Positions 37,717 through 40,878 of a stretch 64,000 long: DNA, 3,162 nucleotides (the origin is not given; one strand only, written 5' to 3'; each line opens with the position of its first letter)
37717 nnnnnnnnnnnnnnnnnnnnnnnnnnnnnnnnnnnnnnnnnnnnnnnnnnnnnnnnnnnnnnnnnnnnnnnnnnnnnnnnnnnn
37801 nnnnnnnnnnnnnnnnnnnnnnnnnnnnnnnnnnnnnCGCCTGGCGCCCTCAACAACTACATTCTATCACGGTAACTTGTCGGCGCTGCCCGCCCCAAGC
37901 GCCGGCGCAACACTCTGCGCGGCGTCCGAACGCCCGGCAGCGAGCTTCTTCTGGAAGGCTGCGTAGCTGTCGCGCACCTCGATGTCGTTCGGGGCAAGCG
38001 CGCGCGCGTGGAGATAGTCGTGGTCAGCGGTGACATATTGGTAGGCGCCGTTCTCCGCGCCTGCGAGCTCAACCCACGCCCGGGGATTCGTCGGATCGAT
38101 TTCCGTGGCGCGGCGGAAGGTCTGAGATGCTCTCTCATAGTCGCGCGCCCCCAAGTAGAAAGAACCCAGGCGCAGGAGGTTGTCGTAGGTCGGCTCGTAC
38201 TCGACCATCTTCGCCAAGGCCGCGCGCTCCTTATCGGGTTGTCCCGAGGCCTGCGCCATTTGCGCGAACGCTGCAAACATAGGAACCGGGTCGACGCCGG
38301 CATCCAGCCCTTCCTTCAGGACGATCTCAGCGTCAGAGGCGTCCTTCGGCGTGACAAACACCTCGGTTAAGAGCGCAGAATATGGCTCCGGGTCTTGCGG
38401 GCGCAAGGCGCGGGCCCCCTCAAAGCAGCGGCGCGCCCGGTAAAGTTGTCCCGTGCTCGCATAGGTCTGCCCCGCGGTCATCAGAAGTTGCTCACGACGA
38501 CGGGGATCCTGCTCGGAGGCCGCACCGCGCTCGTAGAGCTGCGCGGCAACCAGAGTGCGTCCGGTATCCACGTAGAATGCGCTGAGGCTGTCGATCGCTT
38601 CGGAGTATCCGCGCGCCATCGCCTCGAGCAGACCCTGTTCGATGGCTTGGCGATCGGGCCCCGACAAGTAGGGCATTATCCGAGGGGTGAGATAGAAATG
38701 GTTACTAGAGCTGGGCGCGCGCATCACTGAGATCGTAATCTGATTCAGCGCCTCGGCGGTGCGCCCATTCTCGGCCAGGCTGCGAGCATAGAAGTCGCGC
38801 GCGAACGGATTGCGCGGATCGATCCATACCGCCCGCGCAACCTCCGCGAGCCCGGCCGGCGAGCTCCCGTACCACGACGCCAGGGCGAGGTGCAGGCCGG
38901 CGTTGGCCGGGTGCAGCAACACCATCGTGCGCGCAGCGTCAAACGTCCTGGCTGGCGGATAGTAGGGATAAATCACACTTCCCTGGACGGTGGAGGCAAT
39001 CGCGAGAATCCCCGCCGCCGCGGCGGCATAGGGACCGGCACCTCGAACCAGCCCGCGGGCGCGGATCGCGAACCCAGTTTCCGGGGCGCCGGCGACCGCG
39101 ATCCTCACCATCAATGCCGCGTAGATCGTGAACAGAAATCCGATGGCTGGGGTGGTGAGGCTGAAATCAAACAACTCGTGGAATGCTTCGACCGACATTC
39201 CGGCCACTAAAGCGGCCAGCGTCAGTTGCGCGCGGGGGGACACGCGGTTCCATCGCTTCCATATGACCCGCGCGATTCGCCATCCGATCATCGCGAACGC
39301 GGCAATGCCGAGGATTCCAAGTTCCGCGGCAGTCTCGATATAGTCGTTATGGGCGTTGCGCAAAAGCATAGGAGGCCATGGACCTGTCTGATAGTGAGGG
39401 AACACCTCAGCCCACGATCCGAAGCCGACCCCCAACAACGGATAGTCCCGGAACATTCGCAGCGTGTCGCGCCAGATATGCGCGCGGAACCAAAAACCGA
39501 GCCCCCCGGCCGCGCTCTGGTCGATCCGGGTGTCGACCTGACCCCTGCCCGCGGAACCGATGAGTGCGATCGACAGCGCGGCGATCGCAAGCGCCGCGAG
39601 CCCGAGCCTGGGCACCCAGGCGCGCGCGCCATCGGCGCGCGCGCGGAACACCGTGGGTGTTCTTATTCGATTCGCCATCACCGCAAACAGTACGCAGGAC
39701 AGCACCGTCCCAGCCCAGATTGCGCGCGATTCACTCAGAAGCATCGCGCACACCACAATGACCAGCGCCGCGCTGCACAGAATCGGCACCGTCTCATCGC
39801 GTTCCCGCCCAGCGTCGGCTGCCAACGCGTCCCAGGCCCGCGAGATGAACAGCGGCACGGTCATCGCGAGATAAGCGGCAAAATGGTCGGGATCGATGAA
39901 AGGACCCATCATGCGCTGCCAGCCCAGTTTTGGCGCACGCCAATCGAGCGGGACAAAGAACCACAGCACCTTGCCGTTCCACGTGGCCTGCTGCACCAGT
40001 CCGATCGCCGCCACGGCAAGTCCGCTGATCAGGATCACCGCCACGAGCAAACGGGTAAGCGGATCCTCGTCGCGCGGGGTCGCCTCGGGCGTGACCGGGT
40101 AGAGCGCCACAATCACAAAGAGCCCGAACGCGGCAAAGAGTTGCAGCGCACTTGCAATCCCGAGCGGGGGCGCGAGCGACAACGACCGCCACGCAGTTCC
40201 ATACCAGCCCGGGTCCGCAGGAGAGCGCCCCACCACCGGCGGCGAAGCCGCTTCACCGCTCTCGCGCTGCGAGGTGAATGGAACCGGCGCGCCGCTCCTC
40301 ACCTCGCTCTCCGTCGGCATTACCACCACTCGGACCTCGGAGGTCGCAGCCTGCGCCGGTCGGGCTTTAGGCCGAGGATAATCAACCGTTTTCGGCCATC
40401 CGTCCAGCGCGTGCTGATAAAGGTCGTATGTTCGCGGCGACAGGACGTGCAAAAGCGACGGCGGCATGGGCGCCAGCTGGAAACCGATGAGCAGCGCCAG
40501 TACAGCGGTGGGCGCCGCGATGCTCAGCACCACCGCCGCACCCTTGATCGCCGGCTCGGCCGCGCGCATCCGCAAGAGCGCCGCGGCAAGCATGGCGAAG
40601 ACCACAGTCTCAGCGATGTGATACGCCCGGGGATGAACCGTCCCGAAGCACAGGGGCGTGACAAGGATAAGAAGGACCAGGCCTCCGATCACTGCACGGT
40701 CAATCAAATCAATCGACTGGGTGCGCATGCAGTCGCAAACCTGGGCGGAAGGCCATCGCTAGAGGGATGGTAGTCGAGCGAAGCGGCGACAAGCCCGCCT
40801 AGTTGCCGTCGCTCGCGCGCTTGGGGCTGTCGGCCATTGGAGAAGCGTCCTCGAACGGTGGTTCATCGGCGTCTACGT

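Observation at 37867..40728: Second Wzy_C protein with a WaaL/PglL-type HNDY motif and a TPR domain: polymerase, ligase or protein O-oligosaccharyltransferase?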

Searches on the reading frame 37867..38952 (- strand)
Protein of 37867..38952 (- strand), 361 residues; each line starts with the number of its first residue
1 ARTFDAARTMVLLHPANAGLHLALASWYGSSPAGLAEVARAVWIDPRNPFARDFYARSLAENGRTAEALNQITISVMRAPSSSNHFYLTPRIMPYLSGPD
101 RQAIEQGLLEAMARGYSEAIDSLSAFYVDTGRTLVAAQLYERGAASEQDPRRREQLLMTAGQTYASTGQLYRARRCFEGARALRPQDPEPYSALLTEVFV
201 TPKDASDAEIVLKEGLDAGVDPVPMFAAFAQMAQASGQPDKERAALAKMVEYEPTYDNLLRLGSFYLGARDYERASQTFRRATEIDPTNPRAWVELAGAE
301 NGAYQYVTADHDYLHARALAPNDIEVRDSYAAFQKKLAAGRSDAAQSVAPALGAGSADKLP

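Call 88: search_protein_families(library=pfam, proteins=[window:37867-38952:-], max_evalue=10)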
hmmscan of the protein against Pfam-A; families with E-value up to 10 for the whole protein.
window:37867-38952:- (361 aa): 19 families
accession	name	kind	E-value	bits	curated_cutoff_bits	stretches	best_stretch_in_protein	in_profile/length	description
PF13428.12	TPR_14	-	2.5e-13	49.7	23.5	2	259-297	4-42/44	Tetratricopeptide repeat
PF07719.23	TPR_2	-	6.3e-10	38.8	27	2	259-289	4-34/34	Tetratricopeptide repeat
PF14559.12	TPR_19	-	8e-09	36.1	25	2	235-293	3-62/68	Tetratricopeptide repeat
PF13181.12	TPR_8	-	1e-08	35.1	25.7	2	258-289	3-34/34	Tetratricopeptide repeat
PF13414.12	TPR_11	-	2.1e-08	34.2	26.8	2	271-297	9-35/42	TPR repeat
PF13431.12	TPR_17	-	1.5e-05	25.3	24.4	1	279-299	2-22/34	Tetratricopeptide repeat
PF00515.34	TPR_1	-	1.5e-05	25.1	27.8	1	259-289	4-34/34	Tetratricopeptide repeat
PF23914.1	TPR_CcmH_CycH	-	3.4e-05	24.2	42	2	261-297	55-91/158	Cytochrome c-type biogenesis protein H TPR domain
PF13432.12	TPR_16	-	6e-05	23.9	32.7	2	233-290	7-65/65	Tetratricopeptide repeat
PF12895.13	ANAPC3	-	7.4e-05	23.4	27.2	1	253-296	19-62/82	Anaphase-promoting complex, cyclosome, subunit 3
PF13176.12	TPR_7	-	0.00016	21.9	27.9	1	259-290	2-35/36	Tetratricopeptide repeat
PF13371.12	TPR_9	-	0.0027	18.1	35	2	264-324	3-63/73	Tetratricopeptide repeat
PF21545.3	T7SS_EccA1_N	-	0.0066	16.2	27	1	269-299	17-47/272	T7SS, ESX-1 secretion system protein EccA1, N-terminal domain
PF02259.29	FAT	-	0.037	13.7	24.2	1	261-312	247-305/343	FAT domain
PF13424.12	TPR_12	-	0.074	13.7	30.1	2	259-286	48-75/77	Tetratricopeptide repeat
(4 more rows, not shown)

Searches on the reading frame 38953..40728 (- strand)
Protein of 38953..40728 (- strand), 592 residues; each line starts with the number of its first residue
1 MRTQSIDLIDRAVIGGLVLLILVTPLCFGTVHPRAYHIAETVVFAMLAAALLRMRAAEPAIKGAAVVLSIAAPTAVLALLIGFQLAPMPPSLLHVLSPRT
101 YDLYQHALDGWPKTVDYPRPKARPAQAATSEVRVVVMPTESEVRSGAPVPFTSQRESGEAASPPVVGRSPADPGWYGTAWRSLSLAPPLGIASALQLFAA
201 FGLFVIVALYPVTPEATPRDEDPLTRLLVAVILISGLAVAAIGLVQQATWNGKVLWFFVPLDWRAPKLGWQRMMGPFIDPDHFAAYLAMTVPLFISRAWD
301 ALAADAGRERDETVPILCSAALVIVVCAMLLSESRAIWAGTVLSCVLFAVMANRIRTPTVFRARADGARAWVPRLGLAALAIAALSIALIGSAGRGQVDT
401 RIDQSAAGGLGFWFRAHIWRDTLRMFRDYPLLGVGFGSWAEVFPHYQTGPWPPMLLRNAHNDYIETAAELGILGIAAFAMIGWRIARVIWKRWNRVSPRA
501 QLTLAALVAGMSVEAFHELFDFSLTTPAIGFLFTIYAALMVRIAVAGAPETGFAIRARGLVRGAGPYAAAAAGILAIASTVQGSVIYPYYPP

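Call 58: search_solved_structures(query=A2, max_evalue=10, show_alignments=3)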
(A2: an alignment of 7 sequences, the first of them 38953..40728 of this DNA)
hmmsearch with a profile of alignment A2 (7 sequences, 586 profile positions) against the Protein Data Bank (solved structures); distinct sequences matched with E-value up to 10: 0.

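Call 68: search_protein_families(library=ncbifam, proteins=[window:38953-40728:-], max_evalue=1)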
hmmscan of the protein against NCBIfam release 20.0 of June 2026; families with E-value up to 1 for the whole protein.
window:38953-40728:- (592 aa): 2 families
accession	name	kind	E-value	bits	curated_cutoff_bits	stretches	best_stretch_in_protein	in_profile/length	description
TIGR00947.1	2A73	equivalog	1.3e-12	47.5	366.4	1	224-533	118-412/425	IctB family putative bicarbonate transporter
NF058641.1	TfpM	equivalog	0.0053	15.9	600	1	414-525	246-343/421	O-linking oligosaccharyltransferase TfpM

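Call 69: predict_structure(alignment_id=A2)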
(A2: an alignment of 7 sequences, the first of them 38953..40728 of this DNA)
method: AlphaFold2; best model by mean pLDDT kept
length: 592 residues; sequences in the alignment: 7
mean_pLDDT: 42.3   pTM: 0.44
mean pLDDT of the five models: 42.3, 38.9, 37.3, 36.9, 34.1
residues with pLDDT >= 90: 0; 70-90: 14; 50-70: 117; < 50: 461
segments of 3 or more residues with pLDDT < 50: 1-3, 16-112, 114-281, 305-317, 319-321, 331-335, 356-415, 429-473, 519-528, 548-592
pLDDT, mean of each block of 10 residues (from residue 1): 49 49 43 42 45 43 37 36 35 41 42 37 31 37 35 26 23 23 23 42 47 33 39 41 35 25 26 31 56 61 44 46 51 50 61 53 38 40 44 37 35 49 49 34 41 36 43 52 68 69 70 57 43 61 57 42 38 35 26 25
secondary structure, 60 per line:
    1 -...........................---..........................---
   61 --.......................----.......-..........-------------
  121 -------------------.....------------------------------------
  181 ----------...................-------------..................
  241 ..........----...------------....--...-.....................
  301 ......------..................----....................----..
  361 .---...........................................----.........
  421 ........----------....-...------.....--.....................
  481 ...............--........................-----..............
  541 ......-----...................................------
elements in order: H2-28 H32-57 H63-85 H90-96 H98-107 H140-144 H191-209 H223-250 H270-273 H280-306 H313-330 H335-354 H365-407 H412-428 H439-442 H453-457 H460-495 H498-521 H527-546 H552-586

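Call 74: fold_search(model_id=the predicted structure, library=pdb)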
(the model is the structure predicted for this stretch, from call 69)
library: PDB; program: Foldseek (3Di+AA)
matches with E <= 10: 203; with E <= 0.001: 0
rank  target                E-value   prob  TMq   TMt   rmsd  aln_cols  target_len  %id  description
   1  8wcw_A                5.1e-01  0.15  0.11  0.12  25.7       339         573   15  Cryo-EM structure of MsRv1273c/72c from Mycobacterium smegmatis in the IFapo state (released 2025-03-26)
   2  5ezm                  5.3e-01  0.21  0.16  0.18  20.9       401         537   13  Crystal Structure of ArnT from Cupriavidus metallidurans in the apo state (released 2016-02-17)
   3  6ram_B                6.9e-01  0.10  0.10  0.10  25.2       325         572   11  Heterodimeric ABC exporter TmrAB under turnover conditions in asymmetric unlocked return conformation with wider opene (released 2019-07-31)
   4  6pam_C                7.5e-01  0.25  0.15  0.15  25.9       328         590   15  Structure of a bacterial Atm1-family ABC transporter with MgADP bound (released 2020-06-24)
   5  4mrn_A                7.5e-01  0.20  0.13  0.13  25.4       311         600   14  Structure of a bacterial Atm1-family ABC transporter (released 2014-03-19)
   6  7pqx_A                7.5e-01  0.14  0.12  0.12  30.6       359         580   12  Structure of CtAtm1 in the inward-facing open conformation (released 2022-08-10)
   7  9fxc_A                8.6e-01  0.09  0.11  0.12  23.1       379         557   15  Cryo-EM structure of IrtAB in inward-facing state in nanodisc (released 2024-12-18)
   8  9g36_A                9.4e-01  0.05  0.08  0.08  27.1       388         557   15  Cryo-EM structure of IrtAB 3xHtoA mutant in inward-facing state in presence of mycobactin under turnover conditions in (released 2024-12-18)
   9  7oy2_C                9.8e-01  0.05  0.09  0.11  23.9       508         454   13  High resolution structure of cytochrome bd-II oxidase from E. coli (released 2021-12-15)
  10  6pam_A                1.2e+00  0.14  0.13  0.13  27.1       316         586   16  Structure of a bacterial Atm1-family ABC transporter with MgADP bound (released 2020-06-24)
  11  6vqu_A                1.2e+00  0.14  0.12  0.12  27.4       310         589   14  Structure of a bacterial Atm1-family ABC exporter (released 2020-07-29)
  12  8t1v                  1.2e+00  0.09  0.11  0.15  23.4       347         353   15  Crystal structure of orphan G protein-coupled receptor 6 with bound inverse agonist 3h (released 2024-12-04)
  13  8px9_B                1.2e+00  0.09  0.10  0.11  28.2       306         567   11  Structure of the antibacterial peptide ABC transporter McjD, solved at wavelength 2.75 A (released 2023-10-25)
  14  7m33_C                1.2e+00  0.08  0.11  0.12  29.3       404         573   12  The structure of Bacillus subtilis BmrCD in the inward-facing conformation bound to Hoechst-33342 and ATP (released 2022-01-05)
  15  9g2k_B                1.3e+00  0.08  0.12  0.12  23.6       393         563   17  Cryo-EM structure of IrtAB in outward-occluded state in nanodisc in complex with ADP-vanadate (released 2024-12-18)
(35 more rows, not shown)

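Call 88: search_protein_families(library=pfam, proteins=[window:38953-40728:-], max_evalue=10)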
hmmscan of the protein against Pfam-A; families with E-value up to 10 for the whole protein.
window:38953-40728:- (592 aa): 1 family
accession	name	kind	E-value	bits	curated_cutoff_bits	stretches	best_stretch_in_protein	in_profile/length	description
PF04932.20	Wzy_C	-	4.1e-22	79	31.7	1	320-479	1-149/149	O-Antigen ligase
